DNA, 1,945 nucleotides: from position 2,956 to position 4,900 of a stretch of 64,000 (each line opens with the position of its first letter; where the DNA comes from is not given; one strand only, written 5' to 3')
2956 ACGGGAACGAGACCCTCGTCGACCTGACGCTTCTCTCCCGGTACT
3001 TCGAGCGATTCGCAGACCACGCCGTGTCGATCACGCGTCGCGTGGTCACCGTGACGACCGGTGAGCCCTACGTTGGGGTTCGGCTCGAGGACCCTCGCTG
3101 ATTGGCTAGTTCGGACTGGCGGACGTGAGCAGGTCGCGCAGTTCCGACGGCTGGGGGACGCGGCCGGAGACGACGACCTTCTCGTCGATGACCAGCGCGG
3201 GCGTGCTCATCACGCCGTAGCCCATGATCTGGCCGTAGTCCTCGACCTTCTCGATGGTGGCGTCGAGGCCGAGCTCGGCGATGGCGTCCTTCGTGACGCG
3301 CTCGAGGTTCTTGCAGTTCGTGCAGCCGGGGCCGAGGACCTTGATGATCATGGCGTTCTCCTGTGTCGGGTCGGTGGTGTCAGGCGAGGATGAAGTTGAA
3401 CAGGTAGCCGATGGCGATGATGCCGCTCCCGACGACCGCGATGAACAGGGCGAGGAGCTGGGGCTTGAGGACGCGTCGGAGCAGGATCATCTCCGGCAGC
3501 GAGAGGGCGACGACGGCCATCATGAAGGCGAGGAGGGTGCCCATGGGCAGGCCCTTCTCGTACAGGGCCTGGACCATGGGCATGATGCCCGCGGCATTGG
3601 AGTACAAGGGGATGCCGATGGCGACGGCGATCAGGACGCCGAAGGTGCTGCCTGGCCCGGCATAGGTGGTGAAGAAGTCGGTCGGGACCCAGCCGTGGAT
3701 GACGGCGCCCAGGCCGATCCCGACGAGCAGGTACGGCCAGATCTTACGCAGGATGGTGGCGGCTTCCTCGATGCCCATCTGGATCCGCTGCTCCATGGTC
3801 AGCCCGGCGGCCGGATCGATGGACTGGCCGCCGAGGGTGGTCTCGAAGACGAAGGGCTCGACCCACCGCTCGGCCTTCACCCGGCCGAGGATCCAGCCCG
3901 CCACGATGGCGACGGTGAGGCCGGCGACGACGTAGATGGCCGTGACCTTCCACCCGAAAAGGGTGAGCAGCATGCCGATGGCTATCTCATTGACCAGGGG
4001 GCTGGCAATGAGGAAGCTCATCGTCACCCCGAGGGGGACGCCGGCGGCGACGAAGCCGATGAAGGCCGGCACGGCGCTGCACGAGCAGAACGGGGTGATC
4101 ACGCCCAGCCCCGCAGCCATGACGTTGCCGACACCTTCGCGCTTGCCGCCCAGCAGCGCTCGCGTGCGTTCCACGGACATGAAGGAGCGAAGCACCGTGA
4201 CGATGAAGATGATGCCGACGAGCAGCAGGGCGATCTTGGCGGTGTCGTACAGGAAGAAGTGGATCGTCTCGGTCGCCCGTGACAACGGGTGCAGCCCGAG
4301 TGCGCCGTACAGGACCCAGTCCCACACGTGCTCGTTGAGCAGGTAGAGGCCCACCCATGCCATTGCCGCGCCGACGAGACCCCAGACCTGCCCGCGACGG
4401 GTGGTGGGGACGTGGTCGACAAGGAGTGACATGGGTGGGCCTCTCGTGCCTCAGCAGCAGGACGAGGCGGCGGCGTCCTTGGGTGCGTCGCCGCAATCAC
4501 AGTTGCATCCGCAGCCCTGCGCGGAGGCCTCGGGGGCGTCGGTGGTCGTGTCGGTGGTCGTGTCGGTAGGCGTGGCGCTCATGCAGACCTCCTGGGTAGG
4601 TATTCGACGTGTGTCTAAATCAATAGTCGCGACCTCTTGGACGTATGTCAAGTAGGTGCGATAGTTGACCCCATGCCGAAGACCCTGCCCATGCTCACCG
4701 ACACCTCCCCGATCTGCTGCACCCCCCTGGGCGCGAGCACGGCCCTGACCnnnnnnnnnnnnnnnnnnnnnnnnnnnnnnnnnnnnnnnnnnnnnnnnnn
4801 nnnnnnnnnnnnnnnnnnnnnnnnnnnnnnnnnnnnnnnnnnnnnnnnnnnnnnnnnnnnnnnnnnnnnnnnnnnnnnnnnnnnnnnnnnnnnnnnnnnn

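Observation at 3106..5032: Thiol-rich four-gene module headed by an unlisted 43-aa Cys-rich ORF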

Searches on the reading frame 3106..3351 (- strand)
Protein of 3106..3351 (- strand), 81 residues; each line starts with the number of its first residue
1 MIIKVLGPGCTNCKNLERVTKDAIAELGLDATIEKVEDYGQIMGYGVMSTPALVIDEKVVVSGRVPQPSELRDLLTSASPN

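Call 3: search_protein_families(library=pfam, proteins=[window:3106-3351:-], max_evalue=1)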
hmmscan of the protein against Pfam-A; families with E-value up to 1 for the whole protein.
window:3106-3351:- (81 aa): 4 families
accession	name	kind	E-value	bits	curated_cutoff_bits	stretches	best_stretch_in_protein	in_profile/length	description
PF13192.12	Thioredoxin_3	-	1.8e-29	102.1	24.8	1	1-75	1-75/76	Thioredoxin domain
PF07511.17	DUF1525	-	0.013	16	24.1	1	41-64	74-97/113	Protein of unknown function (DUF1525)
PF13098.12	Thioredoxin_2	-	0.023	15.5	27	1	13-74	20-103/104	Thioredoxin-like domain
PF00085.26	Thioredoxin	-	0.054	13.9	23.5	1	2-57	22-80/103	Thioredoxin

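Call 4: search_protein_families(library=ncbifam, proteins=[window:3106-3351:-], max_evalue=1)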
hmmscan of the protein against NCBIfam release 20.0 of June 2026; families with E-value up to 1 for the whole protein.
window:3106-3351:- (81 aa): 9 families
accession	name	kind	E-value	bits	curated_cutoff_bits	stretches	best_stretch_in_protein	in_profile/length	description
TIGR00412.2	redox_disulf_2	subfamily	7.8e-32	109.5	62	1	3-76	2-75/75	MTH895/ArsE family thioredoxin-like protein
TIGR00411.1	redox_disulf_1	equivalog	1.1e-08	35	92.75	1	7-75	8-78/82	MJ0307 family thioredoxin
TIGR02187.2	PDO_seleno_TRX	equivalog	0.0023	17.3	185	1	24-73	155-205/209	protein disulfide oxidoreductase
NF008129.0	PRK10877.1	equivalog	0.0064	15.8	215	1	30-76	183-228/237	bifunctional protein-disulfide isomerase/oxidoreductase DsbC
NF047660.1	HUIPC_Trx_selen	equivalog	0.011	15.9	105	1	7-76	10-88/91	HUIPC motif thioredoxin-like (seleno)protein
TIGR03757.1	conj_TIGR03757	hypoth_equivalog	0.015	15.5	73.2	1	41-64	76-99/113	TIGR03757 family integrating conjugative element protein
TIGR02196.1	GlrX_YruB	hypoth_equivalog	0.026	15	88.55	1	8-61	8-62/74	glutaredoxin-like protein, YruB-family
NF040730.1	CxCC_doxin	equivalog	0.04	13.7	65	1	10-60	11-64/83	thioredoxin-like (seleno)protein SaoT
TIGR03143.1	AhpF_homolog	hypoth_equivalog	0.11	11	687.65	1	10-64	488-544/555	putative alkyl hydroperoxide reductase F subunit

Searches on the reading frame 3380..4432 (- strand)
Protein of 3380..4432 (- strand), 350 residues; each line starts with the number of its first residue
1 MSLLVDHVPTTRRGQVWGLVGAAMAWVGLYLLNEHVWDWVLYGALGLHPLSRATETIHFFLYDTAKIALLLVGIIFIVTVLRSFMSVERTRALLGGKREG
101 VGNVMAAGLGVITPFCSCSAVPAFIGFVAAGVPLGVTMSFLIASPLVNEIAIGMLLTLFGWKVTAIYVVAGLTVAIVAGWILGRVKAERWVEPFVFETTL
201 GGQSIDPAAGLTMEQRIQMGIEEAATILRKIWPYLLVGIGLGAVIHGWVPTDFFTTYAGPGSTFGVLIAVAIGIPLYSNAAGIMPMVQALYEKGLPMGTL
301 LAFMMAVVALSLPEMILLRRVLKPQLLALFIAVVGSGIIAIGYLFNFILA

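Call 3: search_protein_families(library=pfam, proteins=[window:3380-4432:-], max_evalue=1)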
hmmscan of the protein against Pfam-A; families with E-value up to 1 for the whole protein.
window:3380-4432:- (350 aa): 2 families
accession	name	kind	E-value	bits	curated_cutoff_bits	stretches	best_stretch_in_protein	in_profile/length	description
PF03773.19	ArsP_1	-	8.9e-74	248.7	32.3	1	55-347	4-294/294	Predicted permease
PF07664.17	FeoB_C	-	0.047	13.9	26.6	1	167-197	4-35/54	Ferrous iron transport protein B C terminus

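Call 4: search_protein_families(library=ncbifam, proteins=[window:3380-4432:-], max_evalue=1)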
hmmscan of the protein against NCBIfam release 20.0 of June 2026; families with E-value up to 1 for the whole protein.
window:3380-4432:- (350 aa): 2 families
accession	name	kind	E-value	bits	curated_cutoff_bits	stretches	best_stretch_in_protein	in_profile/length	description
NF040736.1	efflux_SaoE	equivalog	3.5e-30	105.5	325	1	74-349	25-298/352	efflux transporter SaoE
NF033936.1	CuZnOut_SO0444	equivalog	7.1e-28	97.8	300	2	212-349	177-313/351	SO_0444 family Cu/Zn efflux transporter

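Call 7: find_related_loci(query=window:3380-4432:-, collection=genome_contigs, flank=4000)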
Query window:3380-4432:- (350 aa) in genome_contigs; peptide patterns used: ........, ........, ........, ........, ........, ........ (x = any residue, [..] = any of these).
598 stretches matched a pattern (row limit reached: there are more); 423 encode a relative of the query (tblastn E <= 1e-3); the best 80 are kept; 80 distinct loci.
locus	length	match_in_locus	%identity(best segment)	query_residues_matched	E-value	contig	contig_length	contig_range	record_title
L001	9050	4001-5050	90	1-350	0e+0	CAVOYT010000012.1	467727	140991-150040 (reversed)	MAG: uncultured bacterium isolate MFD09779.bin.2.190 genome assembly, contig: contig_7587, whole genome shotgun sequence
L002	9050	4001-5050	89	1-350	0e+0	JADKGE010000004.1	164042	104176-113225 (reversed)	MAG: Actinomycetota bacterium isolate Ribe_18-Q3-R11-54_BATAC.412 tig00002755-10-1637690, whole genome shotgun sequence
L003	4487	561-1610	79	1-350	0e+0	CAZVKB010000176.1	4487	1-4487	MAG TPA_asm: uncultured Actinomycetes bacterium isolate SRP286056_co1_202 genome assembly, contig: NODE_29340_length_448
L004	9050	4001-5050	79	1-350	0e+0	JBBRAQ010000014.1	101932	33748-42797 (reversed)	MAG: Candidatus Nanopelagicales bacterium isolate Co_metawrap_2304 Cmw_2304_k141_5280098_length_101932_cov_19.9866, whol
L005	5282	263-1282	81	7-346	0e+0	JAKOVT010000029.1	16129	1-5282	MAG: Actinomycetes bacterium isolate JPNG_maxbin.064 k201_178104, whole genome shotgun sequence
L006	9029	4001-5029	80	7-349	0e+0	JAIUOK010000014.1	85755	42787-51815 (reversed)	MAG: Actinomycetota bacterium isolate NANO1 spades-bin.50~NODE_837_length_85755_cov_1.59841, whole genome shotgun sequen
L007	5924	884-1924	80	4-350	0e+0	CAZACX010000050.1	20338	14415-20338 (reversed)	MAG TPA_asm: uncultured Intrasporangiaceae bacterium isolate SRP286056_co1_250 genome assembly, contig: NODE_3144_length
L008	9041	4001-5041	80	4-350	0e+0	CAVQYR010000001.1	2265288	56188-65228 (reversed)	MAG: uncultured Actinomycetota bacterium isolate MFD00032.bin.1.47 genome assembly, contig: contig_15627, whole genome s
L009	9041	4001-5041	80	4-350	0e+0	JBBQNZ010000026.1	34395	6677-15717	MAG: Actinomycetales bacterium isolate Co_metawrap_252 Cmw_252_k141_6448570_length_34395_cov_11.9709, whole genome shotg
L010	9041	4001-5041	78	4-350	1e-179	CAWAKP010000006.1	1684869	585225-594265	MAG: uncultured Actinomycetota bacterium isolate MFD02134.bin.1.261 genome assembly, contig: contig_6878, whole genome s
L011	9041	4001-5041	77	4-350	8e-178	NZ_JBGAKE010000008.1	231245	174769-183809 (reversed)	MAG: Nakamurella sp. isolate MAG_AAO_H10.12 AAOH10-12_opera_contig_264, whole genome shotgun sequence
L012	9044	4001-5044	78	1-349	2e-177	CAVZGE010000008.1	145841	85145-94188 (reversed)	MAG: uncultured Actinomycetes bacterium isolate MFD04716.bin.1.416 genome assembly, contig: contig_59830, whole genome s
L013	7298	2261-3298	76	4-349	2e-177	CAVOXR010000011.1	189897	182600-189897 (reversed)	MAG: uncultured Actinomycetes bacterium isolate MFD09848.bin.1.64 genome assembly, contig: contig_2301, whole genome sho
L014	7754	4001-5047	79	1-350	1e-176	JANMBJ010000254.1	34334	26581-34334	MAG: Candidatus Nanopelagicales bacterium isolate OTE_1_metabat_352 OTE_1_k141_844267, whole genome shotgun sequence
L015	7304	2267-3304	76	4-349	4e-176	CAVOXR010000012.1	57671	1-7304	MAG: uncultured Actinomycetes bacterium isolate MFD09848.bin.1.64 genome assembly, contig: contig_29346, whole genome sh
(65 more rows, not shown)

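Call 79: search_dna_similar(query=window:3380-4432:-, collection=plasmids, mode=protein, max_evalue=1e-60, max_rows=30)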
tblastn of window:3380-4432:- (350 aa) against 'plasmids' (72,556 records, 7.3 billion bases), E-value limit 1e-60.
Records with a match: 152; places in all: 153; records where one place covers at least 80% of the query: 152.
Best place of each record, by identity: <60% 152.
By first word of the organism name: Citrobacter 67; Klebsiella 20; Enterobacter 16; Cereibacter 6; Acinetobacter 4; Pseudosulfitobacter 3; Cetobacterium 3; Novosphingobium 2; Rhodobacter 2; Serratia 2; and 27 more.
By predicted mobility (MOB-suite, as given by PLSDB): conjugative 78; non-mobilizable 49; mobilizable 25.
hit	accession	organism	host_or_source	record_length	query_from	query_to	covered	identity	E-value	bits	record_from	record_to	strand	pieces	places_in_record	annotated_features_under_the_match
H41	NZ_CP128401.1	Candidatus Chlorohelix allophototropha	Single colony of Candidatus Chlorohelix ...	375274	22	349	94%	55.0%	2e-104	343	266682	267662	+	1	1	permease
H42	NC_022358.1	Sulfuricella denitrificans skB26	-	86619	1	349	100%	50.7%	5e-89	299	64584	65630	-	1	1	permease | GDCCVxC domain-containing (seleno)protein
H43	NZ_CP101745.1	Comamonas sp. C11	mixed culture,wastewater treatment plant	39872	11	349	97%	51.0%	1e-94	315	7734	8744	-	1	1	permease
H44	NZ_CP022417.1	Pseudosulfitobacter pseudonitzschiae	Skeletonema marinoi strain RO5AC,Cell ...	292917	7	349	98%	49.4%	4e-77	265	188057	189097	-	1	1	permease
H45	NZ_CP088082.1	Ideonella dechloratans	Cell culture,Activated sludge, ...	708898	45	349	87%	55.2%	2e-86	291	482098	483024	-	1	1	permease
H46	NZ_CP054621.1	Azospirillum oryzae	cell culture,soil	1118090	45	350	87%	54.9%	5e-93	310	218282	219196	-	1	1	record has no annotation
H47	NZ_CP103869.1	Novosphingobium humi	pure culture,soil biofilm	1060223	18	346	94%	50.9%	1e-90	303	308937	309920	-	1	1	none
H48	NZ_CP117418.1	Novosphingobium humi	Single cell,Soil from military shooting ...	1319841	18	346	94%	50.9%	1e-90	303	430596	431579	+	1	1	none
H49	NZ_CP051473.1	Cereibacter sphaeroides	cell culture,laboratory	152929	5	348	98%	48.3%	8e-87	292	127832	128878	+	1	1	permease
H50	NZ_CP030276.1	Cereibacter sphaeroides 2.4.1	cell culture,laboratory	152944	5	348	98%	48.3%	8e-87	292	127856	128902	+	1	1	permease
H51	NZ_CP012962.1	Cereibacter sphaeroides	cell culture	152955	5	348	98%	48.3%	8e-87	292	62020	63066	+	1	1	permease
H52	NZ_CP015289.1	Cereibacter sphaeroides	Cereibacter sphaeroides 2.4.1,single ...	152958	5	348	98%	48.3%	8e-87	292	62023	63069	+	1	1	permease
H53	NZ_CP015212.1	Cereibacter sphaeroides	Cereibacter sphaeroides 2.4.1,single ...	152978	5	348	98%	48.3%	8e-87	292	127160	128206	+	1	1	permease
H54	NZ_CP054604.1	Pseudosulfitobacter pseudonitzschiae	surface sea water,shallow sea, symbosis ...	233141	1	349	100%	47.5%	3e-78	268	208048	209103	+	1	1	permease | metalloregulator ArsR/SmtB family transcription factor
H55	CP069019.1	Pseudosulfitobacter pseudonitzschiae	Skeletonema menzelii,The surface ...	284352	1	349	100%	47.5%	3e-78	268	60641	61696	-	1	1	permease | winged helix-turn-helix transcriptional regulator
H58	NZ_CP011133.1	Citrobacter amalonaticus Y19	single cell,Anaerobic digester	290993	19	349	95%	49.3%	4e-88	296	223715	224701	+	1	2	permease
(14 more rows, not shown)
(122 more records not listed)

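Call 80: get_annotated_region(hit=H42, flank=2500)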
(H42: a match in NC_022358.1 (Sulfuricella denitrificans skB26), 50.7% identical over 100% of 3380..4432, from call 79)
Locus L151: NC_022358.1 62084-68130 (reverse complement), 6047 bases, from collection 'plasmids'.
description: Sulfuricella denitrificans skB26 plasmid pSCD, complete sequence
organism: Sulfuricella denitrificans skB26 (NCBI taxid 1163617)
taxonomy: Bacteria; Pseudomonadota; Betaproteobacteria; Nitrosomonadales; Sulfuricellaceae; Sulfuricella; Sulfuricella denitrificans; Sulfuricella denitrificans skB26
host: -; source: -; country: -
typing (MOB-suite, as given by PLSDB): non-mobilizable; replicon rep_cluster_1630
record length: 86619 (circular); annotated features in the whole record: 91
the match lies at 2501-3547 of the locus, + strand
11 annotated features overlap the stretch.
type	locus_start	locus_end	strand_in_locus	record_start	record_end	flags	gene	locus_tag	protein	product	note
CDS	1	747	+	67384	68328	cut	-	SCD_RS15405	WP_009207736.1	rhodanese-like domain-containing protein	-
CDS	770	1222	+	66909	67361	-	-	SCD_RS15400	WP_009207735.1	arsenate reductase ArsC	-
CDS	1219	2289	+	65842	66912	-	arsB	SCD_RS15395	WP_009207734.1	ACR3 family arsenite efflux transporter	-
CDS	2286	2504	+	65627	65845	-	-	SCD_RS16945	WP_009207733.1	GDCCVxC domain-containing (seleno)protein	-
CDS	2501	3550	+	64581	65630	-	-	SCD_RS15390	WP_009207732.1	permease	-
CDS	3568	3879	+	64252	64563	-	-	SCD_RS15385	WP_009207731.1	hypothetical protein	-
CDS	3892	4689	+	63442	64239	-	-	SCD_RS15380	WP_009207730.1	arsenite methyltransferase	-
CDS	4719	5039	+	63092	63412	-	-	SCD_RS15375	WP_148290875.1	hypothetical protein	-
CDS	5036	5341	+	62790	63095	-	-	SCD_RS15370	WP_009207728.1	hypothetical protein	-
CDS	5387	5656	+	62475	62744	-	-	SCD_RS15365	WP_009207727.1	thioredoxin family protein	-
CDS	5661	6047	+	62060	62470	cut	-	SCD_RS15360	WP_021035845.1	arsenate reductase ArsC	-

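Call 81: get_annotated_region(hit=H58, flank=2500)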
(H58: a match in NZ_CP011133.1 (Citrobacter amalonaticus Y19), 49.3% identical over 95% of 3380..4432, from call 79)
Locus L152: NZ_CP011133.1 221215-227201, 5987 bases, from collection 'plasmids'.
description: Citrobacter amalonaticus Y19 plasmid unnamed, complete sequence
organism: Citrobacter amalonaticus Y19 (NCBI taxid 1261127)
taxonomy: Bacteria; Pseudomonadota; Gammaproteobacteria; Enterobacterales; Enterobacteriaceae; Citrobacter; Citrobacter amalonaticus; Citrobacter amalonaticus Y19
host: -; source: single cell,Anaerobic digester; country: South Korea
typing (MOB-suite, as given by PLSDB): mobilizable; replicon Col(VCM04); relaxase MOBH
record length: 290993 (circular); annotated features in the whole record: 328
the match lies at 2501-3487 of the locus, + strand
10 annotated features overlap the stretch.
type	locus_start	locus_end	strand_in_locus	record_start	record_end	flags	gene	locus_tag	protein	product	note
CDS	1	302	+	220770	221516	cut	-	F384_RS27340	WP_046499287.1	sulfite exporter TauE/SafE family protein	-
CDS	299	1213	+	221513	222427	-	-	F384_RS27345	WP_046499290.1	cation diffusion facilitator family transporter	-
CDS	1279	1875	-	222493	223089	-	-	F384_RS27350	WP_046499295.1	FmdE family protein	-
CDS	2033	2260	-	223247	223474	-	-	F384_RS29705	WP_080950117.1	zinc ribbon domain-containing protein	-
CDS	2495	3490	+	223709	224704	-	-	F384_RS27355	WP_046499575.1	permease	-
CDS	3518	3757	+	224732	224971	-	-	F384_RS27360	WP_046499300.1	thioredoxin family protein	-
CDS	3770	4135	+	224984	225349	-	-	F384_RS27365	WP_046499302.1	rhodanese-like domain-containing protein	-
CDS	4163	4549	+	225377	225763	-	-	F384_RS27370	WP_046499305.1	DUF2703 domain-containing protein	-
CDS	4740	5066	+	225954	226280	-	-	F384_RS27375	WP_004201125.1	C2H2-type zinc finger protein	-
CDS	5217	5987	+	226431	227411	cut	-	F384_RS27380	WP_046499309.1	IS5-like element ISKpn26 family transposase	GO:0006313 - DNA transposition [Evidence IEA]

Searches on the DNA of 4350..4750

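Call 67: search_rna_families(source=window, start=4350, end=4750, threshold=evalue, max_evalue=1)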
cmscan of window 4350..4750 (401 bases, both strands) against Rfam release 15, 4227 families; matches with E-value up to 1: 0.
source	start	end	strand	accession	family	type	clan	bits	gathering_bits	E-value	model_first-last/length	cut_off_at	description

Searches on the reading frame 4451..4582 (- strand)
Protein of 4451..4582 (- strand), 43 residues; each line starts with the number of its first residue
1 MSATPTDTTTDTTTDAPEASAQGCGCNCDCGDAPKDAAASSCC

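Call 3: search_protein_families(library=pfam, proteins=[window:4451-4582:-], max_evalue=1)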
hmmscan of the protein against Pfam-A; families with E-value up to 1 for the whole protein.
window:4451-4582:- (43 aa): 0 families

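Call 4: search_protein_families(library=ncbifam, proteins=[window:4451-4582:-], max_evalue=1)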
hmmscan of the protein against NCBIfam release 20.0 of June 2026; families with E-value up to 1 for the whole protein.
window:4451-4582:- (43 aa): 0 families

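Call 5: find_homologous_proteins(query=window:4454-4582:-, max_evalue=10)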
Query seq(43 aa): no candidate shares three 5-residue words with the query. No homologue found.

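Call 10: find_encoding_contigs(protein=window:4451-4582:-, flank=5000, max_places=6)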
Protein window:4451-4582:- (43 aa): 1 contig read that carries it; 1 place shown.
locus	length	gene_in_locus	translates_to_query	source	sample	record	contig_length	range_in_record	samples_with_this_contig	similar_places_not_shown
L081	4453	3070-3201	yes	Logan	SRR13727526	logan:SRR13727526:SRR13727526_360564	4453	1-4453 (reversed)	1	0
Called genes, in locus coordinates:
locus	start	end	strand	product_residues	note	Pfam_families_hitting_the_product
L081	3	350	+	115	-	?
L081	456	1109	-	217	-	PF21234:Phosphatase-like_N, PF01451:LMWPc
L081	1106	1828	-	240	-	PF01022:HTH_5 (weak), PF12840:HTH_20, PF01451:LMWPc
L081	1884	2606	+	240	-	PF00230:MIP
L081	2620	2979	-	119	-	PF12840:HTH_20, PF01022:HTH_5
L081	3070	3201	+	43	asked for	-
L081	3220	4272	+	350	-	PF03773:ArsP_1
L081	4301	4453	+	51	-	?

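Call 16: search_protein_representatives(protein=window:4454-4582:-)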
Query: 43 residues. Proteins with E-value up to 0.001 (for the whole library): 2; up to 1e-10: 2; up to 1e-30: 0. The best 2 are listed.
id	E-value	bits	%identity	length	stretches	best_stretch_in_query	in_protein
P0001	9.2e-14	65.4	39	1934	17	9-36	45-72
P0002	9.3e-12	59.3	63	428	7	17-38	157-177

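Call 33: list_cluster_members(proteins=[window:4454-4582:-, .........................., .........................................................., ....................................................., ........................, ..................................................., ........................, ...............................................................])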
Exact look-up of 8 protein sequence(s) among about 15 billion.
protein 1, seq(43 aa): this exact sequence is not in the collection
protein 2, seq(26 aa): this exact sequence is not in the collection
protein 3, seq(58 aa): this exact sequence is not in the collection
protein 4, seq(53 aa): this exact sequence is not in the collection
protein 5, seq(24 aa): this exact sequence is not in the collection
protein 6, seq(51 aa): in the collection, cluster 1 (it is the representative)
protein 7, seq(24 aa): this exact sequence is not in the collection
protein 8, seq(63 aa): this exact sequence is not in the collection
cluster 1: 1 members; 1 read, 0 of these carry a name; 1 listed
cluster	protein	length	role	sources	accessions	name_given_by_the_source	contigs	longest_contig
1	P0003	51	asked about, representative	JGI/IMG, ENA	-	-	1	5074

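Call 65: predict_structure(alignment_id=A3)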
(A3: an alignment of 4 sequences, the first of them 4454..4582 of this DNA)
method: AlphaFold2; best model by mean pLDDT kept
length: 43 residues; sequences in the alignment: 4
mean_pLDDT: 59.0   pTM: 0.16
mean pLDDT of the five models: 59.0, 57.9, 54.7, 53.2, 52.7
residues with pLDDT >= 90: 0; 70-90: 5; 50-70: 32; < 50: 6
segments of 3 or more residues with pLDDT < 50: 19-24
pLDDT, mean of each block of 10 residues (from residue 1): 68 61 51 57 55
secondary structure: DSSP gave nothing for this model
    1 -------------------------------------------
elements in order:
